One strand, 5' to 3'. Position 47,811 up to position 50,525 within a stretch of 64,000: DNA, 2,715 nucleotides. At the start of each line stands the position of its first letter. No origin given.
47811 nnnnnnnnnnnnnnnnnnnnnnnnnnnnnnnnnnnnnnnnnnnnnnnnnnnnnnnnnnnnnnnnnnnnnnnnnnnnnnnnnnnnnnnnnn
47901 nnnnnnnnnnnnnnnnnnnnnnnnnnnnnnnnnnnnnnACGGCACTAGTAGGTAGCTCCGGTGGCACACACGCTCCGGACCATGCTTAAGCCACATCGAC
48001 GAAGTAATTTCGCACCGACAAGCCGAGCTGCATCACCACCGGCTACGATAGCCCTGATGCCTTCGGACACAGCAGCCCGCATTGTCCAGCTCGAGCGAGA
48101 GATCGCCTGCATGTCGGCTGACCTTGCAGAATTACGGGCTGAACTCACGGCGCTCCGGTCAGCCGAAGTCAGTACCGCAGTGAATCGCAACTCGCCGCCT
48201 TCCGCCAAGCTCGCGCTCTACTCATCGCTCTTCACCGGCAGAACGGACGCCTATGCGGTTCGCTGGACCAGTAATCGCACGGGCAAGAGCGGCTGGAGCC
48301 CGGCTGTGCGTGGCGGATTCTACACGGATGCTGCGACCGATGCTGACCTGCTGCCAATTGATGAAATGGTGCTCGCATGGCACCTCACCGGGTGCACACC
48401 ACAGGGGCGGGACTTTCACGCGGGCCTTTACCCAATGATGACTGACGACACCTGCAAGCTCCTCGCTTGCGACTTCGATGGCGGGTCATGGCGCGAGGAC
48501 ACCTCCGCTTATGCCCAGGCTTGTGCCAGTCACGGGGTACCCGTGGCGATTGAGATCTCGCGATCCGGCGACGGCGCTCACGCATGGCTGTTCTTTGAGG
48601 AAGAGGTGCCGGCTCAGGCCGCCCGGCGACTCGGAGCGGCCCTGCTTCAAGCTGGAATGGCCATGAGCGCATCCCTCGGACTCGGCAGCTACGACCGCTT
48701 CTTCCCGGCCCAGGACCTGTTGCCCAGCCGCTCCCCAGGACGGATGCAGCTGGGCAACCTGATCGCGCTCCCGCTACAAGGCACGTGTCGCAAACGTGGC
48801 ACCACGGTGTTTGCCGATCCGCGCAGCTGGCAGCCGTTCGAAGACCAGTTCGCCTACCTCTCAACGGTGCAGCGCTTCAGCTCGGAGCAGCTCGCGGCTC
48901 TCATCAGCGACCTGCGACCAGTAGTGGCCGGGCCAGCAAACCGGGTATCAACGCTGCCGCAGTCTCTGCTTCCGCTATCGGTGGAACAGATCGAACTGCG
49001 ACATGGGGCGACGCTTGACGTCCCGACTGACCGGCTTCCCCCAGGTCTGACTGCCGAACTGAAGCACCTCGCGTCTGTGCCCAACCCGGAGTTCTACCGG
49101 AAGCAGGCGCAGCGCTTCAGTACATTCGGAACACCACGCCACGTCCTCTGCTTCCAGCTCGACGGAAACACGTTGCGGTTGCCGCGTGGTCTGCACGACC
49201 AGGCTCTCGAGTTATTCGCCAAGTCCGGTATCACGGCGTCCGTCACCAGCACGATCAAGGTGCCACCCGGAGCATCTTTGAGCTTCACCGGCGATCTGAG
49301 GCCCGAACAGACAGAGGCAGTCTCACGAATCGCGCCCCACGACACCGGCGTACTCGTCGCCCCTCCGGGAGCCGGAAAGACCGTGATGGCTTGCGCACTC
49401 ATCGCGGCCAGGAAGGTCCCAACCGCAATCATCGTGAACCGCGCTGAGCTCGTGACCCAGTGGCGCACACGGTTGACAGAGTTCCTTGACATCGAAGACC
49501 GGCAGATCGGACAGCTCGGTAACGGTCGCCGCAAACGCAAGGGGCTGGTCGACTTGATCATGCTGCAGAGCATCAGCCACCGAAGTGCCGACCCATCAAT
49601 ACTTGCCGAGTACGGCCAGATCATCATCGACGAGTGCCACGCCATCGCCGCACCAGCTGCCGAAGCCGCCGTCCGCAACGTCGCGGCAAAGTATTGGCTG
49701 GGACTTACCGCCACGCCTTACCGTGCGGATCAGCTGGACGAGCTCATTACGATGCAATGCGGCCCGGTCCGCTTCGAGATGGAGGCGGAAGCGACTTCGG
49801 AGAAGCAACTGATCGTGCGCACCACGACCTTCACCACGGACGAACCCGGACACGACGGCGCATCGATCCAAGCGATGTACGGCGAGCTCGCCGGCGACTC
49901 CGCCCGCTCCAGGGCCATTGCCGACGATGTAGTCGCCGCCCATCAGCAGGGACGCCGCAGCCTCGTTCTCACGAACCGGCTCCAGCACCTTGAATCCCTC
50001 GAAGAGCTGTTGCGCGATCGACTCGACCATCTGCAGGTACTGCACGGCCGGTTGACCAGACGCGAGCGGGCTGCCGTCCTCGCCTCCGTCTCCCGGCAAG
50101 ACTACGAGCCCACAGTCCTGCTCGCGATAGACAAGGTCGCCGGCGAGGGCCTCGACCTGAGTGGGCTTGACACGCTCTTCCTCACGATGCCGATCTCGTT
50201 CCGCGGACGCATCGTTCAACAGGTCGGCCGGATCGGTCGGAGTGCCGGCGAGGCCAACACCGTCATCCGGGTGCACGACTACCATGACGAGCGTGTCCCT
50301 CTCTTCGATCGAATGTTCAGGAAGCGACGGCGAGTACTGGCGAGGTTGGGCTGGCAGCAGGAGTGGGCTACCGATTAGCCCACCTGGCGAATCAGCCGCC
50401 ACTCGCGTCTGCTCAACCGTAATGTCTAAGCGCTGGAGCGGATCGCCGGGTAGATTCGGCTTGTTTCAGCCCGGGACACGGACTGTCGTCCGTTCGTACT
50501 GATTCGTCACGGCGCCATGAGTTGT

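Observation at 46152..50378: AEP primase-polymerase / SF2 helicase fusion divergently paired with darTG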

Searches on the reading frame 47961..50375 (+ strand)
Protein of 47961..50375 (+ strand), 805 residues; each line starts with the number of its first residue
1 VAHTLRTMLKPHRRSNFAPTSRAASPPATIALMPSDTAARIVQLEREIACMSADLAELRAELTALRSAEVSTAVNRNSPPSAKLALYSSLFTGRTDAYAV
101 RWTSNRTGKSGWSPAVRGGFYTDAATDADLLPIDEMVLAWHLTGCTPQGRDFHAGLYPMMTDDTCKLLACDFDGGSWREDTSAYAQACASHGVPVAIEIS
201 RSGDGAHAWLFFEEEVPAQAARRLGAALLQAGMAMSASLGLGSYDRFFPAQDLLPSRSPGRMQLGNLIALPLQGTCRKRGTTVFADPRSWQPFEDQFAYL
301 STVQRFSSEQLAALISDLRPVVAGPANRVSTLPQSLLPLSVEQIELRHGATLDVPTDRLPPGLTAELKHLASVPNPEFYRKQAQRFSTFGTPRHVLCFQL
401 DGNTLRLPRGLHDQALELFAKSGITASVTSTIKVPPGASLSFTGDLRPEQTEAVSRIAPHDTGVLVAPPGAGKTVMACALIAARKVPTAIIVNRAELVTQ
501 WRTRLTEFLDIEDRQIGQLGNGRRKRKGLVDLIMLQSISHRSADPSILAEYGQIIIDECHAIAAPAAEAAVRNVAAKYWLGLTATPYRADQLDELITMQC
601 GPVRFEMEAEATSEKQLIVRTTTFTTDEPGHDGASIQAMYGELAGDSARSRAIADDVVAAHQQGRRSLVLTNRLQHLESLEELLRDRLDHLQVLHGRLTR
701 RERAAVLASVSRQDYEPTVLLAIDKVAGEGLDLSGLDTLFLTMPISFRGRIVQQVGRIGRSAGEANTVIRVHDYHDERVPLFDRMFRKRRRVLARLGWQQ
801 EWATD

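Call 7: search_protein_families(library=pfam, proteins=[window:47961-50375:+], max_evalue=0.01)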
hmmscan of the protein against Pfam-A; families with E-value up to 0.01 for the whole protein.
window:47961-50375:+ (805 aa): 10 families
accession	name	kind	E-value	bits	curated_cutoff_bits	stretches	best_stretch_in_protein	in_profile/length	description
PF22548.2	AEP-TOTE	-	4.8e-71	239.4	27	1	83-313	2-229/230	TOTE conflict system, Archaeo-Eukaryotic Primase domain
PF04851.21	ResIII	-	4.7e-23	82.3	22.5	1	445-588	3-164/164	Type III restriction enzyme, res subunit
PF00271.37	Helicase_C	-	9.3e-10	39.2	23.5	1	658-761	10-109/110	Helicase conserved C-terminal domain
PF00270.35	DEAD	-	9.7e-07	29.1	26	1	448-587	2-161/167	DEAD/DEAH box helicase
PF00176.29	SNF2-rel_dom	-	0.00062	19.4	24.9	1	461-597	18-173/290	SNF2-related domain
PF13401.12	AAA_22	-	0.0011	19.7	27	1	463-568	8-102/130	AAA domain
PF13604.12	AAA_30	-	0.0043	17.2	27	0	446-543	2-82/191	AAA domain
PF21090.3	P-loop_SecA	-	0.0062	16.6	27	0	647-733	16-97/205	SecA P-loop domain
PF13245.12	AAA_19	-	0.0064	17.1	25.1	0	450-519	1-71/134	AAA domain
PF13481.12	AAA_25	-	0.0094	16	27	0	456-483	28-56/195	AAA domain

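Call 8: search_protein_families(library=padloc, proteins=[window:47961-50375:+], max_evalue=0.01)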
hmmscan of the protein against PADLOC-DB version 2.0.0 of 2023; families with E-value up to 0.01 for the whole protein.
window:47961-50375:+ (805 aa): 16 families
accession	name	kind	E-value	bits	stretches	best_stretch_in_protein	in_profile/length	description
PDLC01465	PrimPol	-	8.5e-87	289.2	1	59-316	7-242/276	"CAS-I,CAS-II,CAS-III,CAS-IV,CAS-V,CAS-VI; associated"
PDLC01101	PrimPol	-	6.5e-14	49.5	1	185-311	222-334/490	adaptation polymerase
PDLC02707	PbeA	-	2.1e-11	41.2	1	445-589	252-416/672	PbeA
PDLC01770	Cas3g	-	3.2e-11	40.4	1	648-780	235-361/733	-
PDLC03659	mREase_IV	-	3.3e-10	36.5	1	452-777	231-568/945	Type IV methyl-directed restriction enzyme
PDLC02704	PbeA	-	1.9e-07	28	1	554-592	387-422/682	PbeA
PDLC00659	HmaA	-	2.7e-06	23.5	0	661-760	509-609/1176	SNF2 helicase / DEAD-box helicase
PDLC02503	BrxHI|BrxHII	-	5.6e-06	22.9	1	538-767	137-348/698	BrxHI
PDLC03658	mREase_IV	-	1.2e-05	21.2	1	460-631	242-415/953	Type IV methyl-directed restriction enzyme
PDLC02703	PbeA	-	1.8e-05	21.6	1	448-617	249-437/626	PbeA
PDLC01252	Cas3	-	8.6e-05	20.1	1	650-778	185-305/324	CAS-I; effector_G3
PDLC02621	DrmD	-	0.00015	18.1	1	660-775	517-636/1040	DrmD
PDLC01439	typeIV_DinG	-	0.0028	14.4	0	659-735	400-471/575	CAS-IV-A; associated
PDLC02706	PbeA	-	0.0028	14.3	0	552-589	397-434/722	PbeA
PDLC00629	ZorD1|ZorD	-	0.0042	13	0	550-586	626-664/1012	"SWI2/SNF2 helicase, Mrr-like nuclease"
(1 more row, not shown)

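Call 9: search_protein_families(library=ncbifam, proteins=[window:47961-50375:+], max_evalue=0.01)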
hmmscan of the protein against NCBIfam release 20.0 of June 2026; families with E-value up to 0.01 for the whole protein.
window:47961-50375:+ (805 aa): 14 families
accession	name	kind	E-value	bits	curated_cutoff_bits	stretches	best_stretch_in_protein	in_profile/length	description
NF045503.1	repair_heli_XPB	equivalog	1.1e-23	83.6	610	1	445-760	183-507/548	DNA repair helicase XPB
NF040561.1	PrimPol_Msp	equivalog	8e-12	44.5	200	2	188-318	226-345/515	CRISPR-associated primase-polymerase type A1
TIGR00603.1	rad25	subfamily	3.4e-10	38.8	328.7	1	447-606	259-433/734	DNA repair helicase rad25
NF053632.1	heli_RadD_YejH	equivalog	8.3e-09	34.3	720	1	446-590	3-155/573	DNA repair helicase RadD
NF008744.0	PRK11776.1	equivalog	1.6e-07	30.3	524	1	630-784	211-359/460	ATP-dependent RNA helicase DbpA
NF010337.0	PRK13766.1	equivalog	5.8e-06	24.7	610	1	697-778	407-485/781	Hef nuclease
NF008394.0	PRK11192.1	equivalog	5.9e-06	25.4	507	1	643-779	227-358/441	ATP-dependent RNA helicase SrmB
TIGR02621.3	cas3_GSU0051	exception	0.00023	20.1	400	1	632-793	249-405/854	type I-G CRISPR-associated helicase/endonuclease Cas3g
NF053631.1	RNA_helic_CshA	equivalog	0.00045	19.2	646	1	666-772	239-342/434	degradosome RNA helicase CshA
NF038317.1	DISARM_DrmD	equivalog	0.00076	17.9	610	1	660-793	502-636/1021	DISARM system SNF2-like helicase DrmD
NF046051.1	restrict_EcoAI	equivalog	0.003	16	550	1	464-594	181-321/768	EcoAI/FtnUII family type I restriction enzme subunit R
NF003673.1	PRK05298.1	equivalog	0.0031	15.9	743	0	652-734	431-510/653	excinuclease ABC subunit UvrB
NF053636.1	DDHlcsCsdAPsy1082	equivalog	0.0036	15.9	890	1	655-774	235-349/512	DEAD/DEAH box helicase CsdA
TIGR00631.1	uvrb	equivalog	0.0065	14.7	750.1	0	461-509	30-78/658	excinuclease ABC subunit UvrB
